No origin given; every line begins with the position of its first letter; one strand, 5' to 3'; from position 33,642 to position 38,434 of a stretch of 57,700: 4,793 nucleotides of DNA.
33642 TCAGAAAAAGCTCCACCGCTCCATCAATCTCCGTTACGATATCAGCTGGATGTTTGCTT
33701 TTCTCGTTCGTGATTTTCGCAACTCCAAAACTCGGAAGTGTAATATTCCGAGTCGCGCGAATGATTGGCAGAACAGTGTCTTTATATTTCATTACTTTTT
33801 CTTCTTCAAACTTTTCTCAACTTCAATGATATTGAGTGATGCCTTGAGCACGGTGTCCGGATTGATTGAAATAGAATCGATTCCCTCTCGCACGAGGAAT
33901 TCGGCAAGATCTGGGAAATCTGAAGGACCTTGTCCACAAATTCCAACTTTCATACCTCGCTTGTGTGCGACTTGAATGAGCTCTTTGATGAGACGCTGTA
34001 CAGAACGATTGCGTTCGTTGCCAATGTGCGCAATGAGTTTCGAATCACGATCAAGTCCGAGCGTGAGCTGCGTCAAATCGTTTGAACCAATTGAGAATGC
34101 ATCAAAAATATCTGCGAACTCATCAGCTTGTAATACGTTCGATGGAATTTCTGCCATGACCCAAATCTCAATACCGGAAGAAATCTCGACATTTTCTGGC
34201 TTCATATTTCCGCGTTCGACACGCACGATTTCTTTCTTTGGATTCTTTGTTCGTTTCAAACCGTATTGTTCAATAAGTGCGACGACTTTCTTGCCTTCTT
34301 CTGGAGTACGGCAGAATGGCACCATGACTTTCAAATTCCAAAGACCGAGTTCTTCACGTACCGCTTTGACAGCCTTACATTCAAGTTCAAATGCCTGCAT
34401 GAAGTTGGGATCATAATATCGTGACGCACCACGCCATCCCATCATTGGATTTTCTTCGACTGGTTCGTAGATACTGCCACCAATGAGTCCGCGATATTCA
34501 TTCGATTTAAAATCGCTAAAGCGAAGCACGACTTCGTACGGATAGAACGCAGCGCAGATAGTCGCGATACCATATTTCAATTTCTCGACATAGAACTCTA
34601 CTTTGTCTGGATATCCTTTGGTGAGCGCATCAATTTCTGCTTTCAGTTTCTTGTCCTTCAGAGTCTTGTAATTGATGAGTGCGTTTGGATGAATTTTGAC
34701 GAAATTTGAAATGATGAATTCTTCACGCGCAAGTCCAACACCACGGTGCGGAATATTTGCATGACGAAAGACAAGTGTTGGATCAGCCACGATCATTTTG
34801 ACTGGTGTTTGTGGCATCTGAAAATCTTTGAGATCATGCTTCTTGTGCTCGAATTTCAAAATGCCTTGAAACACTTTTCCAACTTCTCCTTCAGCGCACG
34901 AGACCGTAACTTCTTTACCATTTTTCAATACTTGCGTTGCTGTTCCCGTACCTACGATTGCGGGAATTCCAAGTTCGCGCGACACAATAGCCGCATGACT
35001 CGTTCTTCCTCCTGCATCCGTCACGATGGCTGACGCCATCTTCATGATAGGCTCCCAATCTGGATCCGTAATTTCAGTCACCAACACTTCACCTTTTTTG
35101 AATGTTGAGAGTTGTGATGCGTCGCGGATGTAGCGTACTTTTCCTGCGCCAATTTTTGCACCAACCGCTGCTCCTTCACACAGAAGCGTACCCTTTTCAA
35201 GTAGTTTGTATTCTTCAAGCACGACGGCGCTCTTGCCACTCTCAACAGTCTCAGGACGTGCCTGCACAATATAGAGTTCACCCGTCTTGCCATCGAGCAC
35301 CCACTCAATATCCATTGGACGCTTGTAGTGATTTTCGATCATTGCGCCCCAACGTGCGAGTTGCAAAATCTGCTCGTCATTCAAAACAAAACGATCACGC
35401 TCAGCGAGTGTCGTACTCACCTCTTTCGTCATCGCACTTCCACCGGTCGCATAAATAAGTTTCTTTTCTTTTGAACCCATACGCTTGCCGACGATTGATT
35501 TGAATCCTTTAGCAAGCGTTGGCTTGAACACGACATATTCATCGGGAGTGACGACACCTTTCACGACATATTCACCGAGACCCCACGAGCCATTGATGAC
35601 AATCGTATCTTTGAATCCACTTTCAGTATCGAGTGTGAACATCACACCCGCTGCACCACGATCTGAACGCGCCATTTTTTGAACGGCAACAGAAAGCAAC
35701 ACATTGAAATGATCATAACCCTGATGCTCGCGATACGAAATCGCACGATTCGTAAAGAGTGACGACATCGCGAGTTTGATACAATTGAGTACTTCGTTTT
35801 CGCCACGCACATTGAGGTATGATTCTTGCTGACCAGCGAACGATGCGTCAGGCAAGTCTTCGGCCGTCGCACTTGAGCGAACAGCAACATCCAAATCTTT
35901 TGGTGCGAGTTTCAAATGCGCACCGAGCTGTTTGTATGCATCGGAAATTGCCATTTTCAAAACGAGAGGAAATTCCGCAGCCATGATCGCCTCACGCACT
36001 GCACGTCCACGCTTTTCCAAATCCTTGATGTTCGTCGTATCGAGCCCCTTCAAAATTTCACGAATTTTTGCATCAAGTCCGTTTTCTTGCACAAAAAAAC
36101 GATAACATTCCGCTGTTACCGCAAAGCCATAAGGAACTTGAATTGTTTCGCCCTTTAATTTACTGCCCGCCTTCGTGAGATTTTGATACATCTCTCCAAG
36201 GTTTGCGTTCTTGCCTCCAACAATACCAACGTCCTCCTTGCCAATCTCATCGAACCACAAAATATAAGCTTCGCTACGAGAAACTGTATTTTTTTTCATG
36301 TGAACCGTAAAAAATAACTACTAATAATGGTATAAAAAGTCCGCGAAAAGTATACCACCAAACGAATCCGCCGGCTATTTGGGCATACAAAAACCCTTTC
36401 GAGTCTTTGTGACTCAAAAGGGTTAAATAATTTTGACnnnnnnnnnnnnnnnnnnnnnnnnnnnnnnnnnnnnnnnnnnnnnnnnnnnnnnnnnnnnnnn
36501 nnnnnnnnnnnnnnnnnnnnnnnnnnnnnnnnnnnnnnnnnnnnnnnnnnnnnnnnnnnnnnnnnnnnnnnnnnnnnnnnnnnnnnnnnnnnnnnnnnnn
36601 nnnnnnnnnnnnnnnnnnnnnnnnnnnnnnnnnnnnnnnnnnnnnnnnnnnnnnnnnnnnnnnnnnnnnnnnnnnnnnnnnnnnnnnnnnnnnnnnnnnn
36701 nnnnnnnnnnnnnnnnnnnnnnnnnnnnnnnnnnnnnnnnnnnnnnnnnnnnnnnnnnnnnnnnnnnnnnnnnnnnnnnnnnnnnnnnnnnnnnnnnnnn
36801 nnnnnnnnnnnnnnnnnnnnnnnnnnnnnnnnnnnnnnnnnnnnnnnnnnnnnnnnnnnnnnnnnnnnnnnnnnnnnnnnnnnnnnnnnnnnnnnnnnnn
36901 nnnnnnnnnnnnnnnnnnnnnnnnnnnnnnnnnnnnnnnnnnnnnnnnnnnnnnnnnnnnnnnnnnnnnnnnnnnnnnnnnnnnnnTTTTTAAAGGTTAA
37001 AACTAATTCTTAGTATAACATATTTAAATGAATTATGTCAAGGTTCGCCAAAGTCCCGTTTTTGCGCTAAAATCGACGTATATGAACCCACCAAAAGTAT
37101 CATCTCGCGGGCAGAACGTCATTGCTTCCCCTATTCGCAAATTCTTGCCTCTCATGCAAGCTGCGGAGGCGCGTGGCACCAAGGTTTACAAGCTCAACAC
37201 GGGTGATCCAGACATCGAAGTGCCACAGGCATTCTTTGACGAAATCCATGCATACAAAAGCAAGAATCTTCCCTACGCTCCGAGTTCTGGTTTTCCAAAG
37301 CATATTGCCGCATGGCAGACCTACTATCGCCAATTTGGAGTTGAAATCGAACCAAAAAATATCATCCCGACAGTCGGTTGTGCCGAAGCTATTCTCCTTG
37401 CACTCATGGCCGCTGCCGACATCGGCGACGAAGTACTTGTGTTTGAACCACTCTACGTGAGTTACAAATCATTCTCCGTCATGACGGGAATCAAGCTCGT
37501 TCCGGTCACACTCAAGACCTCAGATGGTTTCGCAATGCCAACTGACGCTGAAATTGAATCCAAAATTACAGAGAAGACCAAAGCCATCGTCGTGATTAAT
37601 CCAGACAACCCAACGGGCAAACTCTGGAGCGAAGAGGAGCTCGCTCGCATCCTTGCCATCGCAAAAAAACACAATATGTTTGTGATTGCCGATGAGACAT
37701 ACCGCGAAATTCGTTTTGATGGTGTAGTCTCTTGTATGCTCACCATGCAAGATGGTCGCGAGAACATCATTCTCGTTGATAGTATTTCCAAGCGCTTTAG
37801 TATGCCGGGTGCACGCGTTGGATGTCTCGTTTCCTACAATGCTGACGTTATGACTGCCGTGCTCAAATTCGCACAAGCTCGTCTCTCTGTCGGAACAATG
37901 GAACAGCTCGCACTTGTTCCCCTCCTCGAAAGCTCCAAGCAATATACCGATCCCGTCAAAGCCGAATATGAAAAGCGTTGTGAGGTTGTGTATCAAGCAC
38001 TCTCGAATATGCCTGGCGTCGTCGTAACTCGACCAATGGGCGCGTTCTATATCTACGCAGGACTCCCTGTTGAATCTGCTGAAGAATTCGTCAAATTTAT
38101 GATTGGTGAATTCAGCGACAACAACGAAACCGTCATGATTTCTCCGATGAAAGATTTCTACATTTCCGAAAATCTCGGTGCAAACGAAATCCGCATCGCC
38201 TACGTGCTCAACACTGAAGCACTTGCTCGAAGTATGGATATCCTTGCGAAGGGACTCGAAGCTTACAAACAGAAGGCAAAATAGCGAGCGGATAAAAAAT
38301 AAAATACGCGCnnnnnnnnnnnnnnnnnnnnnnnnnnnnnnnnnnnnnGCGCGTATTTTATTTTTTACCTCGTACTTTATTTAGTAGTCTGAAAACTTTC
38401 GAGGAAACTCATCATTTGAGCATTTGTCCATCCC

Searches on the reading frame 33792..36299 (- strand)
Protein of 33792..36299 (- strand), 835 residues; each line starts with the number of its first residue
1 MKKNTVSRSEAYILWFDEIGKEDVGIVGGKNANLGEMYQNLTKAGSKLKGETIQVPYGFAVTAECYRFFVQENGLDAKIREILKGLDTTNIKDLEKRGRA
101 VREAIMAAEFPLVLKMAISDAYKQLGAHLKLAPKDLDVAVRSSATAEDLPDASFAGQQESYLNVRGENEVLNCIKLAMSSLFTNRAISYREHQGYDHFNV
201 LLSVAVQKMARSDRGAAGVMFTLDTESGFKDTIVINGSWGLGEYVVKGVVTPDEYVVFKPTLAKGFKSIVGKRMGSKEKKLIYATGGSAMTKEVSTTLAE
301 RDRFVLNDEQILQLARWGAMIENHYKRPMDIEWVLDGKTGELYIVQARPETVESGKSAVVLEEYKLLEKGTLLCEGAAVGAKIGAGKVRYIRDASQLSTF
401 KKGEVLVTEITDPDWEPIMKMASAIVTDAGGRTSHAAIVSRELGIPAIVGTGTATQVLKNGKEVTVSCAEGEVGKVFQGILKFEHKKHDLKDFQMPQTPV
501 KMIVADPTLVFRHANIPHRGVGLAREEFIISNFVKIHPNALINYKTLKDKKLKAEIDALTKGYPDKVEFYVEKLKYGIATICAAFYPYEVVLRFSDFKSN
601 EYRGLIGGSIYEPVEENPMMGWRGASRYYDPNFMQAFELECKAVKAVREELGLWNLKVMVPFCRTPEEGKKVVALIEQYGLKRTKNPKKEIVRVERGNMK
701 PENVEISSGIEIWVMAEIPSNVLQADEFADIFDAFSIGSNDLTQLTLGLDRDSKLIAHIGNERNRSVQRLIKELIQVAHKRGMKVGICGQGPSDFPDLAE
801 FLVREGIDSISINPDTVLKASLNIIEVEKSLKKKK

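Call 13: search_protein_families(library=pfam, proteins=[window:33792-36299:-], max_evalue=0.00001)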
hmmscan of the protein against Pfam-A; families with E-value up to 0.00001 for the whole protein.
window:33792-36299:- (835 aa): 3 families
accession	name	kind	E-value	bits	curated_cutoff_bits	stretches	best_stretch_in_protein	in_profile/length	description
PF01326.24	PPDK_N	-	2.2e-118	395.8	27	1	26-358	3-317/328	Pyruvate phosphate dikinase, AMP/ATP-binding domain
PF02896.24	PEP-utilizers_C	-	4.5e-56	190.6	22.8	1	500-824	22-288/293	PEP-utilising enzyme, PEP-binding domain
PF00391.29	PEP-utilizers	-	7.3e-27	93.2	23.1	1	400-471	1-72/72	PEP-utilising enzyme, mobile domain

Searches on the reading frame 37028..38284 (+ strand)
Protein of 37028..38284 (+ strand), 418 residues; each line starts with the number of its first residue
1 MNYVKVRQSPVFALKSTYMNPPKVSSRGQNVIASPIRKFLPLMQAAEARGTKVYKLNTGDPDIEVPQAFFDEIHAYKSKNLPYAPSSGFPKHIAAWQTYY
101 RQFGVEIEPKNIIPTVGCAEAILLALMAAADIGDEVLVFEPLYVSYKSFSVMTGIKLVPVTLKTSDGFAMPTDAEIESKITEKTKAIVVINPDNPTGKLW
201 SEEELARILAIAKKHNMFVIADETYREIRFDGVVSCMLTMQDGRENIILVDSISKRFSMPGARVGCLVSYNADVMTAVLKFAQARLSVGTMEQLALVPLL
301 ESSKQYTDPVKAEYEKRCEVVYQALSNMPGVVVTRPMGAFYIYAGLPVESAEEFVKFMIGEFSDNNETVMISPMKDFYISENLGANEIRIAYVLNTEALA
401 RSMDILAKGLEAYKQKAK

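Call 13: search_protein_families(library=pfam, proteins=[window:37028-38284:+], max_evalue=0.00001)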
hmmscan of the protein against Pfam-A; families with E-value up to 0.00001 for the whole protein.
window:37028-38284:+ (418 aa): 3 families
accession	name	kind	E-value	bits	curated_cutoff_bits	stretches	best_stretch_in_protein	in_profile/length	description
PF00155.27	Aminotran_1_2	-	3.2e-47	161.9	19.7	1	52-401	2-356/361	Aminotransferase class I and II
PF01041.23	DegT_DnrJ_EryC1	-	8.1e-09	35.6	19.8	1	107-222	37-145/360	DegT/DnrJ/EryC1/StrS aminotransferase family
PF01053.26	Cys_Met_Meta_PP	-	1.4e-06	27.6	27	1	121-225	79-176/381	Cys/Met metabolism PLP-dependent enzyme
